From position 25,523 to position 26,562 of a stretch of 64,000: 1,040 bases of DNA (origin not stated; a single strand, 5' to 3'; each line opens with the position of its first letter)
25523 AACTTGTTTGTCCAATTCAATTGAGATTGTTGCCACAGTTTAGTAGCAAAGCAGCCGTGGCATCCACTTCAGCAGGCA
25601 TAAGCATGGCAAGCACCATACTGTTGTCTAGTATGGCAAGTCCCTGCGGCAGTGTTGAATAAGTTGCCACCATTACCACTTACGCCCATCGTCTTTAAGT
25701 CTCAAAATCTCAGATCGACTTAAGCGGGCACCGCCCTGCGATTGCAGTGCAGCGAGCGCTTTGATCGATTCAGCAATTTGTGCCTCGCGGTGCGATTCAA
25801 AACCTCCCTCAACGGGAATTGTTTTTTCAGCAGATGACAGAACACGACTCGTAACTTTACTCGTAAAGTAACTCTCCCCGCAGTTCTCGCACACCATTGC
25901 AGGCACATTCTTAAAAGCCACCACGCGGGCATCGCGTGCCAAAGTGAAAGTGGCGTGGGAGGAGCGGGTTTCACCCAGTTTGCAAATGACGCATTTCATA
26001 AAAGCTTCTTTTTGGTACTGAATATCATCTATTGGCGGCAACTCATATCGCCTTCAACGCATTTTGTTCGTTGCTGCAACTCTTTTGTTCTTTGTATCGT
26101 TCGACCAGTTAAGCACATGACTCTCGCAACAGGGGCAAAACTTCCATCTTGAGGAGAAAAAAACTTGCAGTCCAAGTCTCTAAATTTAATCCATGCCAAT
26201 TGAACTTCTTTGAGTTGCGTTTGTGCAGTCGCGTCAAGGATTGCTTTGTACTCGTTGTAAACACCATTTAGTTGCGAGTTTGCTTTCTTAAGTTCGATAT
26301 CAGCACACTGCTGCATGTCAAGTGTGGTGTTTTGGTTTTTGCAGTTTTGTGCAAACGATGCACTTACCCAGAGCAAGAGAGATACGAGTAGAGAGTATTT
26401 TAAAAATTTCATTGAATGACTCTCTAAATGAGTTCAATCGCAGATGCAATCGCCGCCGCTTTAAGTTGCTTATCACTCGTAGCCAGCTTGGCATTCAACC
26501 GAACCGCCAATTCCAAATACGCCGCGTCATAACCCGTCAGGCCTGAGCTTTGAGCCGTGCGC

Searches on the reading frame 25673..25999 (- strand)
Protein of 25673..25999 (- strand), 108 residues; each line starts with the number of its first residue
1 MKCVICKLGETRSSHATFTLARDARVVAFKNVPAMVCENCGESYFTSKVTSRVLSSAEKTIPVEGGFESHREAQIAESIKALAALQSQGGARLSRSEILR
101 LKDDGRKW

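Call 3: search_protein_families(library=pfam, proteins=[window:25673-25999:-], max_evalue=1)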
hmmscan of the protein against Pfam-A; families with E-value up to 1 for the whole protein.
window:25673-25999:- (108 aa): 6 families
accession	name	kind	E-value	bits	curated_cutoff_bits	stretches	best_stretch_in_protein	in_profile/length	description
PF15731.11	MqsA_antitoxin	-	0.00046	20.8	30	1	1-57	1-57/131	Antitoxin component of bacterial toxin-antitoxin system, MqsA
PF14122.12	YokU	-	0.00067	20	27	1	2-51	1-52/87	YokU-like protein, putative antitoxin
PF09332.17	Mcm10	-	0.067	13.5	26.8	1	25-43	4-22/56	Mcm10, C-terminal zinc binding motif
PF14657.12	Arm-DNA-bind_4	-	0.082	13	22.3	1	65-78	23-36/47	Arm DNA-binding domain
PF09297.16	Zn_ribbon_NUD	-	0.13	12.4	24.8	1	34-45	21-32/32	NADH pyrophosphatase zinc ribbon domain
PF24995.1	DSRM_2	-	0.18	12.7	27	0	58-86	50-78/79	dsRNA binding domain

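Call 4: search_protein_families(library=ncbifam, proteins=[window:25673-25999:-], max_evalue=1)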
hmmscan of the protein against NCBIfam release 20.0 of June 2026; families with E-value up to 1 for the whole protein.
window:25673-25999:- (108 aa): 4 families
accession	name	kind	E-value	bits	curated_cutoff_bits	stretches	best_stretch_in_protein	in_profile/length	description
TIGR03831.1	YgiT_finger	domain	6.6e-11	42.3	20.2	1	3-47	1-45/46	YgiT-type zinc finger protein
TIGR03830.1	CxxCG_CxxCG_HTH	subfamily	0.0039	17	61.8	1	3-57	1-54/127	type II TA system antitoxin MqsA family protein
TIGR03829.1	YokU_near_AblA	hypoth_equivalog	0.015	15.6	90.85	1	2-52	1-53/89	YokU family protein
NF041921.1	HVO_A0556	equivalog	0.21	11.5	65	1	28-41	35-48/55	HVO_A0556 family zinc finger protein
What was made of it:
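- Checked: Zinc-finger protein: 25673..25999 (-), 108 aa, YgiT_finger TIGR03831 (E=6.6e-11; call 4).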

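Call 7: find_homologous_proteins(query=window:25673-25999:-)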
Query window:25673-25999:- (108 aa): 7 proteins with E <= 0.001 among 39 candidates.
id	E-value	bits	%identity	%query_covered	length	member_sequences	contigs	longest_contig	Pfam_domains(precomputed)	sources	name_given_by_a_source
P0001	2.5e-63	228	100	100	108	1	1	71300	-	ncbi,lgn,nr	ncbi:MAG: type II toxin-antitoxin system MqsA family antitoxin [Cytophagales bacterium]|nr:type II t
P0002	9.4e-27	111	74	71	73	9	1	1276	-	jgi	jgi:YgiT-type zinc finger domain-containing protein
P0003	9.0e-23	98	65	73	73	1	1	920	-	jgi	jgi:YgiT-type zinc finger domain-containing protein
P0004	1.1e-14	72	59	56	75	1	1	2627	PF15731.12,PF14122.13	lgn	-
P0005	1.2e-14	72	59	56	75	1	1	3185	PF15731.12,PF14122.13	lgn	-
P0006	7.2e-13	66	52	56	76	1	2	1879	-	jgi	-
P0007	1.4e-11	62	54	55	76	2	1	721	PF15731.12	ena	-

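Call 9: find_encoding_contigs(protein=P0002, flank=3000)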
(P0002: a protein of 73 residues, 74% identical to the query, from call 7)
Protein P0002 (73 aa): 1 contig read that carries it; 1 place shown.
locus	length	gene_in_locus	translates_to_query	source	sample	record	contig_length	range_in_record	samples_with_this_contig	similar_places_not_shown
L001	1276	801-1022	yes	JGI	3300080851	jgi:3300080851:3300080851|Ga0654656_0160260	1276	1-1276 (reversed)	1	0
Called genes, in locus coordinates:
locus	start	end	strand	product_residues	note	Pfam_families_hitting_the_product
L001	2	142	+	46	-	?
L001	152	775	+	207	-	-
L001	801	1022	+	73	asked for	-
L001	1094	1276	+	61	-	?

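Call 11: find_encoding_contigs(protein=P0005, flank=3000)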
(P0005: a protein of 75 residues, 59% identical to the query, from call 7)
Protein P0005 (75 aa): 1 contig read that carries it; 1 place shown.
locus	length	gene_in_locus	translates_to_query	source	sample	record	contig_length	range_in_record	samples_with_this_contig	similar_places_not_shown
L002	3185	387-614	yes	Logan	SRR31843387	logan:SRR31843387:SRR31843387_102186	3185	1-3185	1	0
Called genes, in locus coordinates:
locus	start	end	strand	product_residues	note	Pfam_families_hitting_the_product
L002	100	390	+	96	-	PF14076:DUF4258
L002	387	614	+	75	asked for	PF14122:YokU (weak), PF15731:MqsA_antitoxin (weak)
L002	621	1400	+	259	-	PF00596:Aldolase_II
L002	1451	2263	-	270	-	PF00149:Metallophos, PF12850:Metallophos_2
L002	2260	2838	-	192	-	PF05685:Uma2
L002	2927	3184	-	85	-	?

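Call 12: find_encoding_contigs(protein=P0004, flank=3000)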
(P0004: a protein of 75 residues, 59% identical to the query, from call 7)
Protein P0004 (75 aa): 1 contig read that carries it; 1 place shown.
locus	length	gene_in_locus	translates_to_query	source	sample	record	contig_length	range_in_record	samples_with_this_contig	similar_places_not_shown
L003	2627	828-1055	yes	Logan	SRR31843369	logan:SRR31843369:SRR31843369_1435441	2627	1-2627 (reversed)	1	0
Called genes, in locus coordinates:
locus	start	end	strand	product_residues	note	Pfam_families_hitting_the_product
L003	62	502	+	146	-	-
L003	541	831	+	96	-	PF14076:DUF4258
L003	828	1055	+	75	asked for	PF14122:YokU (weak), PF15731:MqsA_antitoxin (weak)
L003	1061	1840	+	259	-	PF00596:Aldolase_II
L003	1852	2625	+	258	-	?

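Call 22: search_protein_representatives(protein=window:25673-25999:-)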
Query: 108 residues. Proteins with E-value up to 0.001 (for the whole library): 522; up to 1e-10: 20; up to 1e-30: 0. The best 150 are listed.
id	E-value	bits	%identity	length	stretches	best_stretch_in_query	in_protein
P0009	3.8e-15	72.1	59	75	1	1-61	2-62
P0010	4.4e-13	65.5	53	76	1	1-60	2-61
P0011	4.5e-13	65.4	49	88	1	1-78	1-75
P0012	7.7e-13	64.7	40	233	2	3-53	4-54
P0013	1.8e-12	63.5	47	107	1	2-67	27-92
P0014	2.2e-12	63.2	52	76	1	1-61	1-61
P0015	2.3e-12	63.1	53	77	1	1-59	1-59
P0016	5.4e-12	62.0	42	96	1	2-72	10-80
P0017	5.8e-12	61.9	48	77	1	1-62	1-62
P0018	7.4e-12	61.5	48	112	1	1-73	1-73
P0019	2.1e-11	60.1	49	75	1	1-59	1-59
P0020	3.2e-11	59.5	48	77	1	1-62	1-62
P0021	3.7e-11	59.3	47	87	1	1-62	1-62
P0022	4.3e-11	59.1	47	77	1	1-60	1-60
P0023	4.7e-11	59.0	48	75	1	1-60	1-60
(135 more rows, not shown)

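Call 29: find_related_loci(query=window:25673-25999:-, collection=metagenome_contigs, flank=6000)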
Query window:25673-25999:- (108 aa) in metagenome_contigs; peptide patterns used: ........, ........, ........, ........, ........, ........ (x = any residue, [..] = any of these).
306 stretches matched a pattern; 46 encode a relative of the query (tblastn E <= 1e-3); 46 distinct loci.
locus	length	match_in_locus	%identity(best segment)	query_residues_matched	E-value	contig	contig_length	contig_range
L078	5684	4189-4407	44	1-73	3e-19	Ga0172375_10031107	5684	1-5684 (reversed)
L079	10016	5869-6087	49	1-73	3e-19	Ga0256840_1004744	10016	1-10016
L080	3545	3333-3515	51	1-61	3e-19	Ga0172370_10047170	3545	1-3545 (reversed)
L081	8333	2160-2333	53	1-58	5e-19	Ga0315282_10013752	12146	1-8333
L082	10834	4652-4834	48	1-61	5e-19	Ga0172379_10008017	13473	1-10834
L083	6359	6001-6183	48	1-61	9e-19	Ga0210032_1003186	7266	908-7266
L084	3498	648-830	51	1-61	4e-18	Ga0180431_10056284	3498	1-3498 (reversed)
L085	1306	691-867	51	1-59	4e-18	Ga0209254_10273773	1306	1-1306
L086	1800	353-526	53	1-58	8e-18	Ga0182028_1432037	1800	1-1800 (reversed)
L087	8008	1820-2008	56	1-63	1e-17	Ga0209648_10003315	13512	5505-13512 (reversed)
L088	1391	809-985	51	1-59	9e-18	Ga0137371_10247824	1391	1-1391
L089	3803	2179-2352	52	1-58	1e-17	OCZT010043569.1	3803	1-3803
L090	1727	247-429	51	1-61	1e-17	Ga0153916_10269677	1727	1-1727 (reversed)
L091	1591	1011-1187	49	1-59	2e-17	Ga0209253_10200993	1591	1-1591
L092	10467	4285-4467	46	1-61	2e-17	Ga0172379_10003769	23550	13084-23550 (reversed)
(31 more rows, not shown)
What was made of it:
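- Tried and rejected: It seemed to match query residues 1-103 (call 29).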

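Call 58: search_solved_structures(query=window:25673-25999:-, max_evalue=1, show_alignments=2)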
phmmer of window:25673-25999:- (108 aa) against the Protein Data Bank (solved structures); distinct sequences matched with E-value up to 1: 2.
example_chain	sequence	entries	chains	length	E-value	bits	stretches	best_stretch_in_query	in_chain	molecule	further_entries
3hi2_A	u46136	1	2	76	0.52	13.9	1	1-51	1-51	HTH-type transcriptional regulator mqsA(ygiT)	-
3ga8_A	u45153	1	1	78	0.57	13.8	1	1-51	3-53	HTH-type transcriptional regulator MqsA (YgiT/B3021)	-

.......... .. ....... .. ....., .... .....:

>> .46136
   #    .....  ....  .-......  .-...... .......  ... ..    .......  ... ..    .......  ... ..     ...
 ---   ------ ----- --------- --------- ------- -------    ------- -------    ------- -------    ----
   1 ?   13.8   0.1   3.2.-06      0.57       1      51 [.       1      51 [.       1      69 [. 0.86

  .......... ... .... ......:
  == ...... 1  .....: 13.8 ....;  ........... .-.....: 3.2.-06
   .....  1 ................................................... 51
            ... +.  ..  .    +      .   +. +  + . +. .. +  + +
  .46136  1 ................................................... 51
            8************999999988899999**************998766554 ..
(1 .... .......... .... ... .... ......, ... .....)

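Call 63: search_protein_families(library=pfam, proteins=[L001:152-775:+], max_evalue=0.001)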
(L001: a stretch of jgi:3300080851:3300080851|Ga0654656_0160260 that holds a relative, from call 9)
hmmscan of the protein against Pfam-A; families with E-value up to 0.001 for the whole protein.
L001:152-775:+ (207 aa): 0 families

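Call 64: search_protein_families(library=padloc, proteins=[window:25673-25999:-], max_evalue=0.001)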
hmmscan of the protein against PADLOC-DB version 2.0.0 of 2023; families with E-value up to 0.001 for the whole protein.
window:25673-25999:- (108 aa): 0 families

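Call 72: predict_structure(alignment_id=A2)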
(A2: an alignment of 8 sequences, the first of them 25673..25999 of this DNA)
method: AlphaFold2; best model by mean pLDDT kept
length: 108 residues; sequences in the alignment: 8
mean_pLDDT: 67.0   pTM: 0.45
mean pLDDT of the five models: 67.0, 62.7, 61.7, 55.2, 45.3
residues with pLDDT >= 90: 0; 70-90: 49; 50-70: 43; < 50: 16
segments of 3 or more residues with pLDDT < 50: 1-3, 5-7, 64-71
pLDDT, mean of each block of 10 residues (from residue 1): 52 83 79 83 79 77 51 57 55 63 57
secondary structure, 60 per line:
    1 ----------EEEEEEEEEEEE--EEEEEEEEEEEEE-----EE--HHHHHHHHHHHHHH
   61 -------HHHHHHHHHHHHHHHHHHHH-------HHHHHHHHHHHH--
elements in order: E11-22 E25-37 H47-60 H68-87 H95-106
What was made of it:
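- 25673..25818 (-): 3' part of the chimeric ORF: the last ~47 codons of a Phd/YefM-type vapB' (linker plus VapC'-binding tail, ending ...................). AF2 gives two low-confidence helices after a disordered linker at 61-71 (call 72).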

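Call 73: predict_structure(alignment_id=A3)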
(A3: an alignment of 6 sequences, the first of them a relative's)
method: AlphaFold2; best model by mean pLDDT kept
length: 75 residues; sequences in the alignment: 6
mean_pLDDT: 90.5   pTM: 0.73
mean pLDDT of the five models: 90.5, 87.3, 85.2, 75.9, 55.4
residues with pLDDT >= 90: 53; 70-90: 20; 50-70: 2; < 50: 0
segments of 3 or more residues with pLDDT < 50: none
pLDDT, mean of each block of 10 residues (from residue 1): 90 94 92 95 93 92 88 70
secondary structure, 60 per line:
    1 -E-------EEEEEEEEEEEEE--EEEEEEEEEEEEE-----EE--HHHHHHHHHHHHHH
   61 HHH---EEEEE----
elements in order: E10-22 E25-37 H47-63 E67-71
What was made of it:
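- AF2 predicts that strand as structured (E67-71, mean pLDDT 90.5; call 73).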

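Call 75: fold_search(model_id=the predicted structure, library=pdb)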
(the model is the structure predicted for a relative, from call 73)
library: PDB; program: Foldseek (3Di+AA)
matches with E <= 10: 361; with E <= 0.001: 3
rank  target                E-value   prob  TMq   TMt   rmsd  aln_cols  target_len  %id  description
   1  3gn5_B                7.2e-04  1.00  0.65  0.41   2.3        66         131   23  Structure of the E. coli protein MqsA (YgiT/b3021) (released 2010-01-12)
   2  3hi2_A                7.2e-04  1.00  0.63  0.66   2.4        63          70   21  Structure of the N-terminal domain of the E. coli antitoxin MqsA (YgiT/b3021) in complex with the E. coli toxin MqsR ( (released 2010-01-12)
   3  3gn5_A                7.7e-04  1.00  0.65  0.40   2.3        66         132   23  Structure of the E. coli protein MqsA (YgiT/b3021) (released 2010-01-12)
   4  3ga8                  1.2e-03  1.00  0.66  0.72   2.2        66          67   23  Structure of the N-terminal domain of the E. coli protein MqsA (YgiT/b3021) (released 2010-01-12)
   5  3hi2_C                6.8e-03  1.00  0.57  0.68   2.5        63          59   21  Structure of the N-terminal domain of the E. coli antitoxin MqsA (YgiT/b3021) in complex with the E. coli toxin MqsR ( (released 2010-01-12)
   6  8yoz_A                4.7e-02  0.97  0.43  0.41   6.1        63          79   25  Crystal structure of the small zinc-finger protein ZifS (TTHA0897) from Thermus thermophilus HB8. (released 2025-03-19)
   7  5jn6_MODEL_1_A        1.1e-01  0.82  0.35  0.37   7.7        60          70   17  The NMR Solution Structure of RPA3313 (released 2016-05-11)
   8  8yoz_B                1.4e-01  0.57  0.41  0.40  12.8        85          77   21  Crystal structure of the small zinc-finger protein ZifS (TTHA0897) from Thermus thermophilus HB8. (released 2025-03-19)
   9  8fg6_B                2.5e-01  0.66  0.42  0.24   8.8        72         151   14  Design of amyloidogenic peptide traps (released 2024-03-20)
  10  6fnd_B                2.7e-01  0.44  0.30  0.07   8.7        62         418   18  Crystal structure of Toxoplasma gondii AKMT (released 2018-11-14)
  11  9if2_B                3.0e-01  0.14  0.23  0.24   9.7        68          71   12  ZnT1 CTD regulation (released 2025-09-17)
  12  6h87                  3.3e-01  0.20  0.25  0.21   9.4        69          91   13  MamM CTD D249N - Zinc form (released 2019-08-14)
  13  7aer_A                3.3e-01  0.18  0.23  0.17   9.3        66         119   12  Rebuilt and re-refined PDB entry 5yep: tri-AMPylated Shewanella oneidensis HEPN toxin in complex with MNT antitoxin (released 2020-12-30)
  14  3pbk_A                3.3e-01  0.15  0.24  0.06   7.2        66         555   17  Structural and Functional Studies of Fatty Acyl-Adenylate Ligases from E. coli and L. pneumophila (released 2010-12-22)
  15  7pnt_C                3.5e-01  0.35  0.26  0.17   7.3        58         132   12  Assembly intermediate of mouse mitochondrial ribosome small subunit without mS37 in complex with RbfA and Tfb1m (released 2022-06-15)
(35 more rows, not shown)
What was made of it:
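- Closest known: DUF4258. Same: The canonical member has the MqsA-N fold (call 75).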

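Call 76: search_solved_structures(query=L002:100-387:+, max_evalue=10)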
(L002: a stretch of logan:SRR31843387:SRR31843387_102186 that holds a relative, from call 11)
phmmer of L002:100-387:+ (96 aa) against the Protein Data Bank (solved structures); distinct sequences matched with E-value up to 10: 0.
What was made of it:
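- Tried and rejected: No hit (call 76).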

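Call 80: list_cluster_members(proteins=[window:25673-25999:-, window:26852-27121:-, window:26424-26852:-, window:25166-25507:-])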
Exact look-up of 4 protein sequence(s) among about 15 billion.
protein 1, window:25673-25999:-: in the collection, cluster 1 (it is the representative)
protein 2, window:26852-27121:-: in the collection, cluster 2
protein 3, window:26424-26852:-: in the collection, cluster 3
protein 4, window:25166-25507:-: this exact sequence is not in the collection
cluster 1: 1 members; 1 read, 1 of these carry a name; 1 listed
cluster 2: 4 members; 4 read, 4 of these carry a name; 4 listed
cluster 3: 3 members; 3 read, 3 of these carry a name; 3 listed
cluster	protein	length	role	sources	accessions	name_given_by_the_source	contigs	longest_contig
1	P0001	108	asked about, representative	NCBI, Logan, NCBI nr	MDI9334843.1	MAG: type II toxin-antitoxin system MqsA family antitoxin [Cytophagales bacterium] | type II toxin-antitoxin system MqsA family antitoxin [Cytophagales bacterium]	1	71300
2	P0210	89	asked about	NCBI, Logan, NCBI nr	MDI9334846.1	MAG: type II toxin-antitoxin system prevent-host-death family antitoxin [Cytophagales ... | type II toxin-antitoxin system prevent-host-death family antitoxin [Cytophagales ...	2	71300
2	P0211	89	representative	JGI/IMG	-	prevent-host-death family protein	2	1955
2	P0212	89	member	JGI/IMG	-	prevent-host-death family protein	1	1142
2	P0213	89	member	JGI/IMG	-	prevent-host-death family protein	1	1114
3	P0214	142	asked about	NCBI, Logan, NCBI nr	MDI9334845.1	MAG: type II toxin-antitoxin system VapC family toxin [Cytophagales bacterium] | type II toxin-antitoxin system VapC family toxin [Cytophagales bacterium]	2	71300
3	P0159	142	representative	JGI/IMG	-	predicted nucleic acid-binding protein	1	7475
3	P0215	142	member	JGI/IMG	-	predicted nucleic acid-binding protein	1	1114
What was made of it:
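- The protein's 90% cluster has one member on one contig (calls 7, 80). The window comes from a MAG contig (call 80).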

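Call 81: find_encoding_contigs(protein=P0001, flank=3000, max_places=6)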
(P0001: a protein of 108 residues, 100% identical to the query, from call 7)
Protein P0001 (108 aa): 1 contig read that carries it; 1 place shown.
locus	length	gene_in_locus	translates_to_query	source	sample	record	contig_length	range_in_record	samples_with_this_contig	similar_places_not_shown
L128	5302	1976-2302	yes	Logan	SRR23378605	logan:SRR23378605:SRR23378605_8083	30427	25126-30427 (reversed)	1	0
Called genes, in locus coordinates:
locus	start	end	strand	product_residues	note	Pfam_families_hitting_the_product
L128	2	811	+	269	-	?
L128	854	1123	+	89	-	PF02604:PhdYeFM_antitox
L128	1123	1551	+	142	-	PF01850:PIN (weak)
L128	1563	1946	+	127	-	PF07007:LprI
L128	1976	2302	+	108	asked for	-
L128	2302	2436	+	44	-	-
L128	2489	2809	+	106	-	PF07883:Cupin_2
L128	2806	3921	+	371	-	PF17762:HTH_ParB (faint), PF17761:DUF1016_N, PF06250:YhcG_C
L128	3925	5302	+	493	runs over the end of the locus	PF14691:Fer4_20, PF00890:FAD_binding_2 (weak), PF01266:DAO (weak), PF01593:Amino_oxidase, PF03486:HI0933_like (weak), PF07992:Pyr_redox_2, PF12831:FAD_oxidored, PF13450:NAD_binding_8, +6 more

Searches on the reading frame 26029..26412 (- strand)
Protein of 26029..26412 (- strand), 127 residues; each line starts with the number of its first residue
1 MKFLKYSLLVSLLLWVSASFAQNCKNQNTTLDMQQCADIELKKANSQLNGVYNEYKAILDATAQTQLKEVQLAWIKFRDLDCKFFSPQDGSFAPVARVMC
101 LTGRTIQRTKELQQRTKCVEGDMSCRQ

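Call 3: search_protein_families(library=pfam, proteins=[window:26029-26412:-], max_evalue=1)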
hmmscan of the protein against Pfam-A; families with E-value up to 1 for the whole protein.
window:26029-26412:- (127 aa): 2 families
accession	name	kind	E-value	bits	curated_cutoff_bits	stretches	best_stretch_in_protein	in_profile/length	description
PF07007.17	LprI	-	1.5e-22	80.4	22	1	24-112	5-106/106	Lysozyme inhibitor LprI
PF10664.14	NdhM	-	0.14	12.9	27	1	23-75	19-71/107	Cyanobacterial and plastid NDH-1 subunit M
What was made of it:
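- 26029..26412 (-): LprI/DUF1311-family secreted protein (127 aa). Variable island cargo, not part of the TA modules. Pfam LprI E=1.5e-22 (call 3).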

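Call 4: search_protein_families(library=ncbifam, proteins=[window:26029-26412:-], max_evalue=1)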
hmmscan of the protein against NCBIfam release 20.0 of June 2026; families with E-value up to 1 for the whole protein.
window:26029-26412:- (127 aa): 1 family
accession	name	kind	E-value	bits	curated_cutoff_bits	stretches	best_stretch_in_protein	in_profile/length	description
NF041434.1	UmoC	subfamily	0.0005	20.2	120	1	27-86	11-77/105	UmoC family flagellar biogenesis regulator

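Call 64: search_protein_families(library=padloc, proteins=[window:26029-26412:-], max_evalue=0.001)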
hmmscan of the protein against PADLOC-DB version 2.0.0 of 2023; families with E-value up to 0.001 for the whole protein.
window:26029-26412:- (127 aa): 0 families
